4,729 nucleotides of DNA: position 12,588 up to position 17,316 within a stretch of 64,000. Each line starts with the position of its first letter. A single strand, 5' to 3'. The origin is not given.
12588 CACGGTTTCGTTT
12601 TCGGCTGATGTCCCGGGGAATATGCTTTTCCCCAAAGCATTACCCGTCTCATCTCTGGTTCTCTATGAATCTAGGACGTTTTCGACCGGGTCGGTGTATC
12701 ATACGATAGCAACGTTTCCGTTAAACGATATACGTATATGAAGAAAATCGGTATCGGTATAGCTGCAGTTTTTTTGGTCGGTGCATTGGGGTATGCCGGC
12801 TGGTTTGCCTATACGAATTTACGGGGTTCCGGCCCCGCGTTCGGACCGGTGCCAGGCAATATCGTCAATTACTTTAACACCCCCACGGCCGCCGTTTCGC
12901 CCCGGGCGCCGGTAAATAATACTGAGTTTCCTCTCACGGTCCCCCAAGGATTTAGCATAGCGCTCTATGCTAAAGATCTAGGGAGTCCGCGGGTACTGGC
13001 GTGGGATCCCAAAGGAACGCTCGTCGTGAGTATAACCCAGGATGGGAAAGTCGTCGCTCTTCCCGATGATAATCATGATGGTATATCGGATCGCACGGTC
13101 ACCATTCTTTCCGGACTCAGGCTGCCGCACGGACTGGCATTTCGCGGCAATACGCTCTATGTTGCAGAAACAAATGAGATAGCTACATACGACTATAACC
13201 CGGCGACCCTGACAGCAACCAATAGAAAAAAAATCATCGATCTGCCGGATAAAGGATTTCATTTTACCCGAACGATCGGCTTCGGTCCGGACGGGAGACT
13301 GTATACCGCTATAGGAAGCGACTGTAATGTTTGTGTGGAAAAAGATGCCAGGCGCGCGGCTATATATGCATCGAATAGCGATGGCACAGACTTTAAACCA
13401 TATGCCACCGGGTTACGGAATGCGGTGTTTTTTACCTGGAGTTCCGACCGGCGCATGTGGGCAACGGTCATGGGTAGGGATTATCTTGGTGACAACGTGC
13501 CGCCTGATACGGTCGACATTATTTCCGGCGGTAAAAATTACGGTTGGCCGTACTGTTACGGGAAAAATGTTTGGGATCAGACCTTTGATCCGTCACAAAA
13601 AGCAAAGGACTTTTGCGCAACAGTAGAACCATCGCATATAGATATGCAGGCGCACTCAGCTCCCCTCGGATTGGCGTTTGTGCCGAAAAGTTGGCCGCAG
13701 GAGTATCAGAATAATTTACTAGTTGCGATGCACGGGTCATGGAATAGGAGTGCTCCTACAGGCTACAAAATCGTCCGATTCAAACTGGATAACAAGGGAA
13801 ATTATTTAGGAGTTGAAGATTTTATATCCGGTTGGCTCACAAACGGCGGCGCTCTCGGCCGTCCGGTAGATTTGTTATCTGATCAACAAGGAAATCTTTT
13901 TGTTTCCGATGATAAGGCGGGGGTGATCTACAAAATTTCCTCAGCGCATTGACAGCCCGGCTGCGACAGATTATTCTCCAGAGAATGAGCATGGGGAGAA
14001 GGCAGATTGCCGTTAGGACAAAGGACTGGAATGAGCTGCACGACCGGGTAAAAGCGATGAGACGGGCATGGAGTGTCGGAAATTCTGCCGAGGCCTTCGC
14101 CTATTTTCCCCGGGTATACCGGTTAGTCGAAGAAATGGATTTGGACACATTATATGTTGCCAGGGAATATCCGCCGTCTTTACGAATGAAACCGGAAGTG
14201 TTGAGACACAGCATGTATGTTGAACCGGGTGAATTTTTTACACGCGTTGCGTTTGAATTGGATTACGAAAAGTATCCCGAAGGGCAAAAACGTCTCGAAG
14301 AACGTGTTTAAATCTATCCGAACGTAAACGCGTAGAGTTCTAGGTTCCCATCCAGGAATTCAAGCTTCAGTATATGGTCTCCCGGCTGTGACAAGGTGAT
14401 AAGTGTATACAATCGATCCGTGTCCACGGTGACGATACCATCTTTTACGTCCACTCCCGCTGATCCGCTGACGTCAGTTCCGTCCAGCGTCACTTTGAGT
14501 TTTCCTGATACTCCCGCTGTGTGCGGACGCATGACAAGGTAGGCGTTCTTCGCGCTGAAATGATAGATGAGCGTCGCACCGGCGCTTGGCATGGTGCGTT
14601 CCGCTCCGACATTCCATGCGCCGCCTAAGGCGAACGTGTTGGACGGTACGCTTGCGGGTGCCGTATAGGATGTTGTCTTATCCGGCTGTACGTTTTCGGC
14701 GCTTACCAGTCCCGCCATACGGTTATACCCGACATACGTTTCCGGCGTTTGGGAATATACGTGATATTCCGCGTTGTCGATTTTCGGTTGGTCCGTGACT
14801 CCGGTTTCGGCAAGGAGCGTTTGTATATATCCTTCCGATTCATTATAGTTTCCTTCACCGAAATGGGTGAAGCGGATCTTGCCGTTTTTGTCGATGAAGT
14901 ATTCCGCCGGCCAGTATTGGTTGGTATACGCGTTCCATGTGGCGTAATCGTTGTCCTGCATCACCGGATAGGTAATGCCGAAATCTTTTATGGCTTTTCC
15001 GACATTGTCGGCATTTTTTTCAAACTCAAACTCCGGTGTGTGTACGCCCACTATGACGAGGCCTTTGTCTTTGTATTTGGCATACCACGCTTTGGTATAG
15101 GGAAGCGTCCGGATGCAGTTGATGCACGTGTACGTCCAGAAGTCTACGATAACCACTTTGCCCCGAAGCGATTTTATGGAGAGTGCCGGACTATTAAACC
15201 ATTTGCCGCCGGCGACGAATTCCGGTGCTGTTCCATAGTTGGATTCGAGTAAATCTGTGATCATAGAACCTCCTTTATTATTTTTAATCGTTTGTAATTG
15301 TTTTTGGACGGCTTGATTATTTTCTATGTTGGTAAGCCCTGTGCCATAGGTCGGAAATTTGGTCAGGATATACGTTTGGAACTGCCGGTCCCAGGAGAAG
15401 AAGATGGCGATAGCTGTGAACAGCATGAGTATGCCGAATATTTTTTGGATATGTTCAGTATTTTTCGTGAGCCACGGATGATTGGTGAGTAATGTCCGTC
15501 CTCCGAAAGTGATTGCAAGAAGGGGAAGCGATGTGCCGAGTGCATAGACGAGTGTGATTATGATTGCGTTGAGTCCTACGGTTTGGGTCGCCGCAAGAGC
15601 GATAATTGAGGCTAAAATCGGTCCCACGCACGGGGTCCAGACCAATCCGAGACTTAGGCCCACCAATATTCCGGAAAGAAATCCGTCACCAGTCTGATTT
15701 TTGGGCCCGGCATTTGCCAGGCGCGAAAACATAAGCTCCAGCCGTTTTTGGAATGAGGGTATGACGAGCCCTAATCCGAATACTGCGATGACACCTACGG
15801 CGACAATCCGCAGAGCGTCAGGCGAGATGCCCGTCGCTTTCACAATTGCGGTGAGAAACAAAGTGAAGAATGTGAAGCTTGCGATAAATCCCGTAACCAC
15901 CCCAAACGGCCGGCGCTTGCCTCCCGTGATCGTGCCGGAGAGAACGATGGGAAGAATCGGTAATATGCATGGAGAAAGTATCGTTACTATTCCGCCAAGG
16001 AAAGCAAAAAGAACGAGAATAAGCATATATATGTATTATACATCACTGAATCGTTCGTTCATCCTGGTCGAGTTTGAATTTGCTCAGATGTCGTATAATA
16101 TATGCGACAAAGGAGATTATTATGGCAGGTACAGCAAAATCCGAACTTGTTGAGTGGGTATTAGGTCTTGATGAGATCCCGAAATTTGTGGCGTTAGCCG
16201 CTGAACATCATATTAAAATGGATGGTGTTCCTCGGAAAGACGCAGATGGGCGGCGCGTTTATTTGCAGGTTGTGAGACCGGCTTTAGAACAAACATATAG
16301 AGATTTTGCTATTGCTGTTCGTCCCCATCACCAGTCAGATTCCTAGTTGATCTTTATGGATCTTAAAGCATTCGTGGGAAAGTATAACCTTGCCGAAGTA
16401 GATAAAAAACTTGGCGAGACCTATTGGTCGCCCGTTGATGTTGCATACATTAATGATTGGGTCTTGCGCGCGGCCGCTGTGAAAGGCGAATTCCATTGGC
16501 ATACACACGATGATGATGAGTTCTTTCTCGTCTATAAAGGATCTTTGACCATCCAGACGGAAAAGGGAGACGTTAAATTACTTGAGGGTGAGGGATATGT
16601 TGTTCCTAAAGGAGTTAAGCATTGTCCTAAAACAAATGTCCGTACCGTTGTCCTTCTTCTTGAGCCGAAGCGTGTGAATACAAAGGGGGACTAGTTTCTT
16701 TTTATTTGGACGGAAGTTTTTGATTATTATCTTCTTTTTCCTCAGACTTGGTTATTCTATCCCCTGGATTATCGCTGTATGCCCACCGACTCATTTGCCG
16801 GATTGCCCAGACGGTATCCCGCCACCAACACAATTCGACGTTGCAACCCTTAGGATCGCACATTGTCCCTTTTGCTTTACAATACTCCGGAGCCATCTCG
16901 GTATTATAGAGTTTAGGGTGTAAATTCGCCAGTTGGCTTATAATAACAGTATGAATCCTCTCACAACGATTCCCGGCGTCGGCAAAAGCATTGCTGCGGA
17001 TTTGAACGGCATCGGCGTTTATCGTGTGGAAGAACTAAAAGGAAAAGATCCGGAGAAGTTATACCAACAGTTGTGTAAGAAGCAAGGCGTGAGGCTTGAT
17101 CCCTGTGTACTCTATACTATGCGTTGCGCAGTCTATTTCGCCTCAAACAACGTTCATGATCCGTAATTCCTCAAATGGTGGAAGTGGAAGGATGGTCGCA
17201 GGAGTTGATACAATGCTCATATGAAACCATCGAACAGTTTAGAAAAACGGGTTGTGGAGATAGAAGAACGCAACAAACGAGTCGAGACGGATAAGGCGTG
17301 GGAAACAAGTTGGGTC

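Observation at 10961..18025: The str operon is split: about 7 kb of accessory genes between rpsG and fusA, starting with a DNA glycosylase whose start codon directly follows the rpsG stop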

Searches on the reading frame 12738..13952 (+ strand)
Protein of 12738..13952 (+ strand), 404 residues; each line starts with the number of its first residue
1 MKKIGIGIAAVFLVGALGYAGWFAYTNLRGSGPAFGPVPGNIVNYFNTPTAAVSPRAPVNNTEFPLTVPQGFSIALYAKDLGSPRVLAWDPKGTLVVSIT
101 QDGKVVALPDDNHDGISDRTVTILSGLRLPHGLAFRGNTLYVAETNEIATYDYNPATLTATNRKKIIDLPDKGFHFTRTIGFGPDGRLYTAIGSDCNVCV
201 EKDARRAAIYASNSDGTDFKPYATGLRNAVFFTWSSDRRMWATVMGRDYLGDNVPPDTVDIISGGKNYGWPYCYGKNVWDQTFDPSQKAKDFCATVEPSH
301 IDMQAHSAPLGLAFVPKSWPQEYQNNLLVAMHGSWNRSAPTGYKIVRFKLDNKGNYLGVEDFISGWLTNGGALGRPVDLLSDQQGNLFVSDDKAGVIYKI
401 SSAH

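Call 5: search_protein_families(library=pfam, proteins=[window:12738-13952:+], max_evalue=0.01)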
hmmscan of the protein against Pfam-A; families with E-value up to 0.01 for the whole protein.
window:12738-13952:+ (404 aa): 5 families
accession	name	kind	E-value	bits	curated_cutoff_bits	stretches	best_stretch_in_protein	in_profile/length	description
PF07995.17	GSDH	-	4.3e-12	46.4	25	1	160-362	96-300/332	Glucose / Sorbosone dehydrogenase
PF23500.1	DUF7133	-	2e-10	41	27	1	66-202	9-160/385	Domain of unknown function (DUF7133)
PF22807.2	TrAA12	-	5e-07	28.8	30.9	1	81-180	4-109/463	TrAA12-like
PF01436.27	NHL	-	0.0032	17.9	20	0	127-146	1-21/28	NHL repeat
PF08450.18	SGL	-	0.0035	17.4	26.3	0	119-200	125-202/246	SMP-30/Gluconolactonase/LRE-like region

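Call 6: search_protein_families(library=ncbifam, proteins=[window:12738-13952:+], max_evalue=0.01)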
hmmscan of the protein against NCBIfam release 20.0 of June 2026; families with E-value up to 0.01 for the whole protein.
window:12738-13952:+ (404 aa): 3 families
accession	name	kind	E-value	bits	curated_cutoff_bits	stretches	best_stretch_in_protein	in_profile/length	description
TIGR03606.1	non_repeat_PQQ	subfamily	5.3e-10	38.7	434.55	0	143-195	113-166/454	glucose/sorbosone family PQQ-dependent dehydrogenase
TIGR02604.1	Piru_Ver_Nterm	subfamily_domain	2.7e-09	36.9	122.2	1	104-391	48-338/367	PVC-type heme-binding CxxCH protein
NF033206.1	ScyE_fam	subfamily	1.8e-07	31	80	1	69-145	241-320/333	ScyD/ScyE family protein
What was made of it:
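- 12738..13952 (+): Membrane-anchored GSDH-family (glucose/sorbosone dehydrogenase-like) beta-propeller; PQQ dependence not established. Call 5 (PF07995, 4.3e-12; DUF7133); call 6 (TIGR03606 far below cut-off)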

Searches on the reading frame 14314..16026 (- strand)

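Call 5: search_protein_families(library=pfam, proteins=[window:14314-16026:-], max_evalue=0.01)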
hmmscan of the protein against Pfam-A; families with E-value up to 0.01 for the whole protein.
window:14314-16026:- (570 aa): 7 families
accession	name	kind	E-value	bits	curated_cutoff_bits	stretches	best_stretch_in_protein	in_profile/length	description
PF17991.7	Thioredoxin_10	-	2.9e-36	125.6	27.1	1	427-570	1-142/142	Thioredoxin like C-terminal domain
PF02683.22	DsbD_TM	-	1e-13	51.6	27.1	1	3-208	2-214/219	Cytochrome C biogenesis protein transmembrane domain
PF00578.27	AhpC-TSA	-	6.8e-12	45.9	26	1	282-386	18-123/124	AhpC/TSA family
PF08534.16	Redoxin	-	2.7e-11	43.9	26.6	1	282-393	21-137/148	Redoxin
PF13905.12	Thioredoxin_8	-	1e-08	35.8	27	1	289-384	1-94/94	Thioredoxin-like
PF13386.12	DsbD_2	-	2.3e-05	24.8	24.9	1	8-206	2-198/199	Cytochrome C biogenesis protein transmembrane region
PF05052.17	MerE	-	0.0078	16.6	22.8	1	9-64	18-73/75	MerE protein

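Call 6: search_protein_families(library=ncbifam, proteins=[window:14314-16026:-], max_evalue=0.01)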
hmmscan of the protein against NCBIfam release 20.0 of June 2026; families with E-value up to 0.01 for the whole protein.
window:14314-16026:- (570 aa): 10 families
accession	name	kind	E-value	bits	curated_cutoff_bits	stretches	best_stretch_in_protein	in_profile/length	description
NF002854.0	PRK03147.1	subfamily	4.7e-21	75.5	170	1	267-404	42-172/176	thiol-disulfide oxidoreductase ResA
NF001419.0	PRK00293.1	subfamily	4.9e-12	45.2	330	1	5-211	172-384/574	protein-disulfide reductase DsbD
NF045694.1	seleno_TsoB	exception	2.2e-11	42.6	805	1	1-305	181-490/572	rhodanese/DsbD fusion-like selenoprotein TsoB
NF041202.1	StoA_CxxC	exception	2.6e-10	40.4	210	1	288-390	51-150/163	endospore biogenesis thiol-disulfide oxidoreductase StoA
NF010625.0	PRK14018.1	equivalog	3.8e-07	29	522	1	288-398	55-164/521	bifunctional peptide-methionine (S)-S-oxide reductase MsrA/peptide-methionine (R)-S-oxide reductase MsrB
TIGR00385.1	dsbE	subfamily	0.00043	19.9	123.15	1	278-395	51-161/173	DsbE family thiol:disulfide interchange protein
NF047697.1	ThioredTrxAClost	equivalog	0.00075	19.6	140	1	290-321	18-49/105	thioredoxin TrxA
NF033782.1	lipoprot_Omp28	subfamily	0.0024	17.1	150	1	288-343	37-92/264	Omp28 family outer membrane lipoprotein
NF041054.1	WAxxUGC_long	equivalog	0.0065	15.8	300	1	279-384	94-194/354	ResA-like WAxxUGC motif-containing protein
NF010310.2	PRK13747.1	equivalog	0.0093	15.9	80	1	8-64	16-72/76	broad-spectrum mercury transporter MerE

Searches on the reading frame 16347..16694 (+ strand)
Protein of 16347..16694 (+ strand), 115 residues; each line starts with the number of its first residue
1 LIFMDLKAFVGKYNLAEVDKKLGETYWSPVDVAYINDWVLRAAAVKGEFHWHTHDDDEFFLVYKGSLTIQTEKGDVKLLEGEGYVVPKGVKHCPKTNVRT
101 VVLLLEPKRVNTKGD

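Call 5: search_protein_families(library=pfam, proteins=[window:16347-16694:+], max_evalue=0.01)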
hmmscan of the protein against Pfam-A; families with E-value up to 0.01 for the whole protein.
window:16347-16694:+ (115 aa): 4 families
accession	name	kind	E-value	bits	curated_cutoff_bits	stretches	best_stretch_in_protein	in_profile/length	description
PF07883.17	Cupin_2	-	1.3e-09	38.1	27.2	1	46-97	8-59/70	Cupin domain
PF06052.18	3-HAO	-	2.2e-06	27.8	25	1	50-115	47-116/151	3-hydroxyanthranilic acid dioxygenase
PF05899.18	Cupin_3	-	0.0032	17.6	23.5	1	46-91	16-61/74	EutQ-like cupin domain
PF20510.4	HgmA_N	-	0.0045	16.8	20.2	1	54-92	143-182/273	Homogentisate 1,2-dioxygenase N-terminal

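Call 6: search_protein_families(library=ncbifam, proteins=[window:16347-16694:+], max_evalue=0.01)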
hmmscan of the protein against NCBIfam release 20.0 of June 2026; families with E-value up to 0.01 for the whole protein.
window:16347-16694:+ (115 aa): 3 families
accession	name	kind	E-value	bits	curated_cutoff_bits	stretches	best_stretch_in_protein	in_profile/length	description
NF009763.0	PRK13264.1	equivalog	1.9e-07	31.2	220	1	50-113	49-116/178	3-hydroxyanthranilate 3,4-dioxygenase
TIGR03037.1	anthran_nbaC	equivalog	1e-06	28.8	145.95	1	50-113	42-109/159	3-hydroxyanthranilate 3,4-dioxygenase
NF049940.1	MandnitrLy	equivalog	0.006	16.4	140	1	50-92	49-92/130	(R)-mandelonitrile lyase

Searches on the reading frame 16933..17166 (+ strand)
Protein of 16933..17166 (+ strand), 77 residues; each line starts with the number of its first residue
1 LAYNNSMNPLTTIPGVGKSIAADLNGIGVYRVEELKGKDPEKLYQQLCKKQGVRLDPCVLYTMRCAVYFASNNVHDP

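Call 5: search_protein_families(library=pfam, proteins=[window:16933-17166:+], max_evalue=0.01)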
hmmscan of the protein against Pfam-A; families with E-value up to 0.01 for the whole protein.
window:16933-17166:+ (77 aa): 6 families
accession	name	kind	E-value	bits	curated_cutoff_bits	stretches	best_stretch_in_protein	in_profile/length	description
PF11731.14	Cdd1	-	2e-25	89.2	25.5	1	6-72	4-70/86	Pathogenicity locus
PF21999.2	IMS_HHH_1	-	3.8e-05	24.5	27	1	12-55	2-45/53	DNA polymerase-iota, thumb domain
PF14520.12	HHH_5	-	0.00069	20.5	27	1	9-44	3-38/57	Helix-hairpin-helix domain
PF04994.19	TfoX_C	-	0.0015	19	23.1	1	8-67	3-61/81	TfoX C-terminal domain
PF14229.12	DUF4332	-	0.0061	17.2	23.2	1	9-50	54-95/122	Domain of unknown function (DUF4332)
PF11798.14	IMS_HHH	-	0.0069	17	24.4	0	9-29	12-32/32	IMS family HHH motif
